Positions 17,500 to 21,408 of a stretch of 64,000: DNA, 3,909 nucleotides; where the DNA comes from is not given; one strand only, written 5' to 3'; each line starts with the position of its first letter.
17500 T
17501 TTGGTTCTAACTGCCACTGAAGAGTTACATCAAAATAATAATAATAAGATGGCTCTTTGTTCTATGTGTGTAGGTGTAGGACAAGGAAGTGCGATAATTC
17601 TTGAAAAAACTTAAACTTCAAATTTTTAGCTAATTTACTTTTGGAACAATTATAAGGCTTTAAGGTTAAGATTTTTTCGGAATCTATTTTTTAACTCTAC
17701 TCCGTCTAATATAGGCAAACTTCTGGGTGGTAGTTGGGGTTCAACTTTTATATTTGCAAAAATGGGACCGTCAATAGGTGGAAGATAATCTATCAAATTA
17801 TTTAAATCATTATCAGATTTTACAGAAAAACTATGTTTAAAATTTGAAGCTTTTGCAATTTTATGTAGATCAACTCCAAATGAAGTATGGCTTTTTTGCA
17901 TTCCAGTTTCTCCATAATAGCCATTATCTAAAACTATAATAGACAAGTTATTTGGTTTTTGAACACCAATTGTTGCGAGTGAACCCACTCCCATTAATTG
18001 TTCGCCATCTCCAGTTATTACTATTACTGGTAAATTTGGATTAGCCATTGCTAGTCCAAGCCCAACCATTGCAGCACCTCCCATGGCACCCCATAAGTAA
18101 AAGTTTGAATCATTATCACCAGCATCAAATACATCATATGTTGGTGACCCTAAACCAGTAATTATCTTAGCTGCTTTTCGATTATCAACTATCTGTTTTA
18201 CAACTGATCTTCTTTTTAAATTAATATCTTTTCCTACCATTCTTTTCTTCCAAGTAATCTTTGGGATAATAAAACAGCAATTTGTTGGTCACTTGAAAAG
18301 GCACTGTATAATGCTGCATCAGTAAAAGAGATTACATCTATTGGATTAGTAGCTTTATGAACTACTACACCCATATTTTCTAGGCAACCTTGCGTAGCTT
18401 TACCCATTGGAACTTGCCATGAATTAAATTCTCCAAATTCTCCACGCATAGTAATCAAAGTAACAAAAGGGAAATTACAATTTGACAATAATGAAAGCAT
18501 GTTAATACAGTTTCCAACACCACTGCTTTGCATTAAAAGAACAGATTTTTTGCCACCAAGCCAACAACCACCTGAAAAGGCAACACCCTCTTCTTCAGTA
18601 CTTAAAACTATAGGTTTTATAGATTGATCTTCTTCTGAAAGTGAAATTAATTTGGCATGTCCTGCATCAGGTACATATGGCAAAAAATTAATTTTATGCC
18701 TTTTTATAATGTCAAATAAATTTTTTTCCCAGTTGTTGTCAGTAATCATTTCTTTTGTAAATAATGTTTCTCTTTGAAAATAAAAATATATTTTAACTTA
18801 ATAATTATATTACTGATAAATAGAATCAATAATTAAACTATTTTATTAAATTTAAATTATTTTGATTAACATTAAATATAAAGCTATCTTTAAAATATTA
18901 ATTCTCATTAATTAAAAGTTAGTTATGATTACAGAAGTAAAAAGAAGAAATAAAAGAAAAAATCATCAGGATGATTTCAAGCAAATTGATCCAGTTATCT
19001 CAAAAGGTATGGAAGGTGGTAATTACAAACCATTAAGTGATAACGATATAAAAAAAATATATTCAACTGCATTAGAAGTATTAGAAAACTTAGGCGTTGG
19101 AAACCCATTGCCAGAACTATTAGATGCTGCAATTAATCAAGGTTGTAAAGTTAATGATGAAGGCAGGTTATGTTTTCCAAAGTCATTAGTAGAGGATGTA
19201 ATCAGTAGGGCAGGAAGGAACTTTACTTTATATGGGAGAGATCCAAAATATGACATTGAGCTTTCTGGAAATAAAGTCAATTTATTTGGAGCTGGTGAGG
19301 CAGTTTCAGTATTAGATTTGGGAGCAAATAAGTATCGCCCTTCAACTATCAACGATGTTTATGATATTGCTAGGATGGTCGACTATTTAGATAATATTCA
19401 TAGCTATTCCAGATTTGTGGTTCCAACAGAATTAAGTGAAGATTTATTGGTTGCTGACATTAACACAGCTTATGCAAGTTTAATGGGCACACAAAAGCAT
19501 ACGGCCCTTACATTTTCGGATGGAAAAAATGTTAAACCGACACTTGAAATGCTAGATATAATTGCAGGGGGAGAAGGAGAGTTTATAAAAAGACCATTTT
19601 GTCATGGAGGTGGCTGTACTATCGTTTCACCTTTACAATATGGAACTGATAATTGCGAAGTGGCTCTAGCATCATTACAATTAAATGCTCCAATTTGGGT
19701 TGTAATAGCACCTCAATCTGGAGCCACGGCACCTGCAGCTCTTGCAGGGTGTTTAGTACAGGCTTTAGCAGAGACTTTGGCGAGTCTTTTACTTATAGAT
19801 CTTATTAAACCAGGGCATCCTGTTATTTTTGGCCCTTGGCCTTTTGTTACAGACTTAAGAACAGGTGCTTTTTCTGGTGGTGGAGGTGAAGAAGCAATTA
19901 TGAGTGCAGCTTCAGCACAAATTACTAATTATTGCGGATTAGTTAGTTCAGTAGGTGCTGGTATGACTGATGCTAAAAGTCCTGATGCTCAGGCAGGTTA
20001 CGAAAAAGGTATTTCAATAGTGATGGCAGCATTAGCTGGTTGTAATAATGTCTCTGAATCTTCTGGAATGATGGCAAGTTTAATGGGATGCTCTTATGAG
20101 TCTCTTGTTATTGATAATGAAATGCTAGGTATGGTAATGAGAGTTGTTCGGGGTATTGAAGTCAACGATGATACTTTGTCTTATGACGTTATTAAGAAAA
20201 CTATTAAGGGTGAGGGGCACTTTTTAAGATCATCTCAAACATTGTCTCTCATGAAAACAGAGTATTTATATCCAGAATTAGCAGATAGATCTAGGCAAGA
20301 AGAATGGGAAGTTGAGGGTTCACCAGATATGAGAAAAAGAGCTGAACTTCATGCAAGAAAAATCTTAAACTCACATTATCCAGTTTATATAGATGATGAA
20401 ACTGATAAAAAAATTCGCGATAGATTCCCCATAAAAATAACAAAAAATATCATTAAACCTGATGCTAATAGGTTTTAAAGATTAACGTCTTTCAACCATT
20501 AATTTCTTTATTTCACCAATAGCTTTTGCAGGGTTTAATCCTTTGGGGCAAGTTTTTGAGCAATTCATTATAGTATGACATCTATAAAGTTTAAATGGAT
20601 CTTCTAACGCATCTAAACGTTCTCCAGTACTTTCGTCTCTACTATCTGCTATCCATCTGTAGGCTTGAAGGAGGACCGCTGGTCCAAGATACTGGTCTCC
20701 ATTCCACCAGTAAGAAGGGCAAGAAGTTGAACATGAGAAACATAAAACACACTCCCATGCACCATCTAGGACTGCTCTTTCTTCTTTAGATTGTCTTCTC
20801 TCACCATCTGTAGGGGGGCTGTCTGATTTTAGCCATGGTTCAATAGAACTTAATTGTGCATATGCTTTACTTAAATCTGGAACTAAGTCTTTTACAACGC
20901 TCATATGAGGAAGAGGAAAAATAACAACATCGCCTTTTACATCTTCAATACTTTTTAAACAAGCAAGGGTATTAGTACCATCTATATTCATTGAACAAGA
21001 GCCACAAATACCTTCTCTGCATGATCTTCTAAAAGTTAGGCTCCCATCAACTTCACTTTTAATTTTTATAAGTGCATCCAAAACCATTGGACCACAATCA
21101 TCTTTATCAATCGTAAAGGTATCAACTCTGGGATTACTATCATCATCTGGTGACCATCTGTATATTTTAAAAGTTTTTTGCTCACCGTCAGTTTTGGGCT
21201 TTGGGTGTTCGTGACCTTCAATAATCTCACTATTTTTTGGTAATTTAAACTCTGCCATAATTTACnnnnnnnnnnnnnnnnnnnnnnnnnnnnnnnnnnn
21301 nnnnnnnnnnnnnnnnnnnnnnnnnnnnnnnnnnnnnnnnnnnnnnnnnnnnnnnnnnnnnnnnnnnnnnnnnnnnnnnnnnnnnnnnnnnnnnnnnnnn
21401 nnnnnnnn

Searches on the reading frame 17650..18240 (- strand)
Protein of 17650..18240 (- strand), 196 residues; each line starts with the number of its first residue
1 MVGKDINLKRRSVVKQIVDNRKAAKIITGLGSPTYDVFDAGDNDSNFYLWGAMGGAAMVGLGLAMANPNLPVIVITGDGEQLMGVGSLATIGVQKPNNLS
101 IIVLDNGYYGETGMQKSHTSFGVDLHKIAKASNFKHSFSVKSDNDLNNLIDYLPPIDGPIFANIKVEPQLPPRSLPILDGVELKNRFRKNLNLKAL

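Call 8: search_protein_families(library=ncbifam, proteins=[window:17650-18240:-])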
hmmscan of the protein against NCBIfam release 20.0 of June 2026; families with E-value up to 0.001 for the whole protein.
window:17650-18240:- (196 aa): 31 families (the best 25 are shown)
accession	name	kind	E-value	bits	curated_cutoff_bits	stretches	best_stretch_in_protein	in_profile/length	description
TIGR03846.1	sulfopy_beta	equivalog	7.6e-40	136.8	221.5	1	10-191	1-181/182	sulfopyruvate decarboxylase subunit beta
NF004813.0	PRK06163.1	equivalog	2.2e-36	125.5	240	1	10-193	15-198/202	hypothetical protein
TIGR03297.1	Ppyr-DeCO2ase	equivalog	2.3e-34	119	312.5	1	8-189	171-358/360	phosphonopyruvate decarboxylase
NF041171.1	Oxoac_fdxbeta_Archa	equivalog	1.4e-08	34.4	423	1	54-119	58-123/296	2-oxoacid:ferredoxin oxidoreductase subunit beta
NF005470.0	PRK07064.1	equivalog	6.2e-08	32.1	495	1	47-126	403-485/552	thiamine pyrophosphate-binding protein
NF006122.0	PRK08266.1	subfamily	2.2e-07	29.8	571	1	52-125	403-479/543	hypothetical protein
TIGR04377.1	myo_inos_iolD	equivalog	2.9e-07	29.5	715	1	48-118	437-507/616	3D-(3,5/4)-trihydroxycyclohexane-1,2-dione acylhydrolase (decyclizing)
TIGR02177.1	PorB_KorB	subfamily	3e-07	30.2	261.9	1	53-122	55-124/286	2-oxoacid:acceptor oxidoreductase, beta subunit, pyruvate/2-ketoisovalerate family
NF007207.0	PRK09628.1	equivalog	8.7e-07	28.8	364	1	54-133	71-150/277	2-oxoglutarate ferredoxin oxidoreductase subunit beta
NF006524.0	PRK08978.1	equivalog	1.7e-06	26.6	738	1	51-110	401-459/548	acetolactate synthase 2 catalytic subunit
TIGR00118.1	acolac_lg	equivalog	3.1e-06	25.9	538.35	1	51-168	410-536/557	biosynthetic-type acetolactate synthase large subunit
NF006052.0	PRK08199.1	subfamily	4.7e-06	25.2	539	1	51-116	415-479/559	thiamine pyrophosphate protein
NF004710.0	PRK06048.1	equivalog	7.7e-06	24.6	976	1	12-111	370-473/561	acetolactate synthase large subunit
NF008820.0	PRK11866.1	equivalog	2.1e-05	24.1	402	1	56-120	72-136/287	2-oxoacid ferredoxin oxidoreductase subunit beta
TIGR03393.1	indolpyr_decarb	equivalog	2.5e-05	23.2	946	1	49-112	402-465/539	indolepyruvate decarboxylase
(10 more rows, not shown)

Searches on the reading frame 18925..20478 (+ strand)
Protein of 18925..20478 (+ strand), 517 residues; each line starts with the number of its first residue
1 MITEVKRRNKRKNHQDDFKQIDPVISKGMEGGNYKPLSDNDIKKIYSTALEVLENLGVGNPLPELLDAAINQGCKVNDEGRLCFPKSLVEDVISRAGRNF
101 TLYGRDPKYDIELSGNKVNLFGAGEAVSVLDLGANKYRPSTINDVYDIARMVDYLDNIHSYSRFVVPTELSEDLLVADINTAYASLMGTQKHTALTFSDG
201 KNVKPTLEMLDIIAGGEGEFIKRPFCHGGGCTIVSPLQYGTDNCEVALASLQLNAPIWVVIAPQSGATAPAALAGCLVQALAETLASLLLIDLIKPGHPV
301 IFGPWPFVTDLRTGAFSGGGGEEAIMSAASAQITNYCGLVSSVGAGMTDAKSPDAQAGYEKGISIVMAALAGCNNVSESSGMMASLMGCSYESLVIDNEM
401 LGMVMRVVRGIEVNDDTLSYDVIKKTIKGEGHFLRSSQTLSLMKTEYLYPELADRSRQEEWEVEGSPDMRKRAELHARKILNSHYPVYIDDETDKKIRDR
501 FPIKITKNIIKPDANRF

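Call 8: search_protein_families(library=ncbifam, proteins=[window:18925-20478:+])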
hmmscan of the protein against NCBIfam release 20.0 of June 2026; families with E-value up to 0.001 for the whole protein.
window:18925-20478:+ (517 aa): 1 family
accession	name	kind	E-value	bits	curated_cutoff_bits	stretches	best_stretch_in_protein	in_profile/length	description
TIGR02369.2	trimeth_pyl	equivalog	5.7e-117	391.1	525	1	37-498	6-462/469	[trimethylamine--corrinoid protein] Co-methyltransferase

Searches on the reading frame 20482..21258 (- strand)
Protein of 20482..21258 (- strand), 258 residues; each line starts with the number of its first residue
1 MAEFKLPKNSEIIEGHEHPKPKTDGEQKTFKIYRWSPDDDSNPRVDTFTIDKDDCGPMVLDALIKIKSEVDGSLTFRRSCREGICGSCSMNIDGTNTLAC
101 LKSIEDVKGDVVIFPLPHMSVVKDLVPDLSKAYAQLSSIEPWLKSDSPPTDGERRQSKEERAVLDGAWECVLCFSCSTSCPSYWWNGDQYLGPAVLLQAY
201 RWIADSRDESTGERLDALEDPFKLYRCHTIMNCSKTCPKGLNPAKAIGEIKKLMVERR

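Call 8: search_protein_families(library=ncbifam, proteins=[window:20482-21258:-])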
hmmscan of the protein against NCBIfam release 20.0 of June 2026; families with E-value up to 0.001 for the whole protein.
window:20482-21258:- (258 aa): 15 families
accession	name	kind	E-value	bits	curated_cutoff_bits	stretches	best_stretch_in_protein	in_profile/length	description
NF004616.0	PRK05950.1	subfamily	2.7e-107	357.3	228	1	27-257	5-236/238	succinate dehydrogenase iron-sulfur subunit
NF009225.0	PRK12575.1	subfamily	1.8e-89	299.3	443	1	26-257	3-233/235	succinate dehydrogenase/fumarate reductase iron-sulfur subunit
TIGR00384.1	dhsB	subfamily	1.4e-76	256.8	88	1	32-251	1-222/222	succinate dehydrogenase and fumarate reductase iron-sulfur protein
NF009227.0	PRK12577.1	equivalog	8.9e-50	169.2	349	1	29-257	4-241/330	succinate dehydrogenase/fumarate reductase iron-sulfur subunit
NF009226.0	PRK12576.1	equivalog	1.1e-49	169.5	344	1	26-252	8-235/317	succinate dehydrogenase/fumarate reductase iron-sulfur subunit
NF009051.0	PRK12385.1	equivalog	5.2e-44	150.5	333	1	28-251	7-229/244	succinate dehydrogenase/fumarate reductase iron-sulfur subunit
NF004898.0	PRK06259.1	equivalog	1.1e-38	133.1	385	1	32-256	8-218/488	fumarate reductase (CoM/CoB) subunit TfrB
NF010071.0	PRK13552.1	equivalog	2.1e-34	118.8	264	1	28-255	5-236/241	fumarate reductase iron-sulfur subunit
NF042952.1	MFR_FeS_SdhB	equivalog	7.9e-29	100.7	600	1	46-255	16-232/320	8-methylmenaquinol:fumarate reductase iron-sulfur subunit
NF006391.0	PRK08640.1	equivalog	4.9e-28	97.7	244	1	70-252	54-237/254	succinate dehydrogenase iron-sulfur subunit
NF009052.0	PRK12386.1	equivalog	1.1e-23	83.6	256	1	26-242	3-218/255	succinate dehydrogenase/fumarate reductase iron-sulfur subunit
NF005746.0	PRK07570.1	subfamily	1.5e-12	47.4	243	1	66-252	44-238/250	succinate dehydrogenase/fumarate reductase iron-sulfur subunit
NF008434.0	PRK11274.1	equivalog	7.2e-06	25.2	333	1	168-256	23-103/409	glycolate oxidase subunit GlcF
NF038018.1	qmoC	equivalog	1.4e-05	24.8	300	1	216-257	53-94/360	quinone-interacting membrane-bound oxidoreductase complex subunit QmoC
TIGR03290.1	CoB_CoM_SS_C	equivalog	0.00026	21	160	0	207-256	29-77/144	CoB--CoM heterodisulfide reductase subunit C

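Call 10: find_homologous_proteins(query=window:20482-21258:-, max_evalue=1e-30)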
Query window:20482-21258:- (258 aa): 8000 proteins with E <= 1e-30 among 8000 candidates; the best 120 are listed.
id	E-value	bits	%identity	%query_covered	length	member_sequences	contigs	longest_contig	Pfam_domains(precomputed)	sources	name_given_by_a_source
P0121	1.9e-166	570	93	100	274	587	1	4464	PF13534.12,PF13237.12,PF13183.12,PF13085.12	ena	-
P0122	6.5e-163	559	90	100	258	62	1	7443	PF13534.12,PF13237.12,PF13183.12,PF13085.12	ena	-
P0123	2.9e-159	547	-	-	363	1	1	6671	PF13534.12,PF13237.12,PF13183.12,PF13085.12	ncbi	-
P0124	5.4e-150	516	85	100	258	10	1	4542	PF13534.12,PF13237.12,PF13183.12,PF13085.12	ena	-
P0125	2.2e-145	501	84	100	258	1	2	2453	PF13534.12,PF13237.12,PF13183.12,PF13085.12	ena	-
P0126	5.3e-143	493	81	100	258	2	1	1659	PF13534.12,PF13237.12,PF13183.12,PF13085.12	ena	-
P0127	1.5e-141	488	79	100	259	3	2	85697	PF13534.12,PF13237.12,PF13183.12,PF13085.12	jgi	-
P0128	3.9e-141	487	79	100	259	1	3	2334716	PF13534.12,PF13237.12,PF13183.12,PF13085.12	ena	-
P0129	4.1e-141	487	80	100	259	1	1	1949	PF13534.12,PF13237.12,PF13183.12,PF13085.12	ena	-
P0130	5.6e-141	487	77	100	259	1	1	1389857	PF13534.12,PF13237.12,PF13183.12,PF13085.12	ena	-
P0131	7.2e-141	486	78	100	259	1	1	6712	PF13534.12,PF13237.12,PF13183.12,PF13085.12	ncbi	-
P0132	9.2e-141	486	79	100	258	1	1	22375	PF13534.12,PF13237.12,PF13183.12,PF13085.12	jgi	jgi:succinate dehydrogenase / fumarate reductase, iron-sulfur subunit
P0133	2.4e-140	485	79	100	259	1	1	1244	PF13534.12,PF13237.12,PF13183.12,PF13085.12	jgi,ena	-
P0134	2.5e-140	485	80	100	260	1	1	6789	PF13534.12,PF13237.12,PF13183.12,PF13085.12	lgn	-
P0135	4.0e-140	484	78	100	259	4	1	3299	PF13534.12,PF13237.12,PF13183.12,PF13085.12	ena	-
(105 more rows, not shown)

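Call 19: find_encoding_contigs(protein=P0122, flank=10000, max_places=2)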
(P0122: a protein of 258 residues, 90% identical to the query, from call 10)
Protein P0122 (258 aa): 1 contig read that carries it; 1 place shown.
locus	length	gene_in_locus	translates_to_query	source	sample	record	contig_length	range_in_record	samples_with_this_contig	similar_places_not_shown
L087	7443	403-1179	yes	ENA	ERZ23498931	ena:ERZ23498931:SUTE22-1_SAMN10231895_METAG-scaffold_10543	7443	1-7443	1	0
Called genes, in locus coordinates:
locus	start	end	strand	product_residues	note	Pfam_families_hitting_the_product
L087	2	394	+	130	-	?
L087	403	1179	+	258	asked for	PF13085:Fer2_3, PF13183:Fer4_8 (faint), PF13237:Fer4_10 (weak), PF13534:Fer4_17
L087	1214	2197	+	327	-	PF00248:Aldo_ket_red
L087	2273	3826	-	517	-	PF06253:MTTB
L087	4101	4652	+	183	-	-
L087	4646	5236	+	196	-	PF02775:TPP_enzyme_C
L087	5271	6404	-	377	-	PF00266:Aminotran_5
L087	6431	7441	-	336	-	?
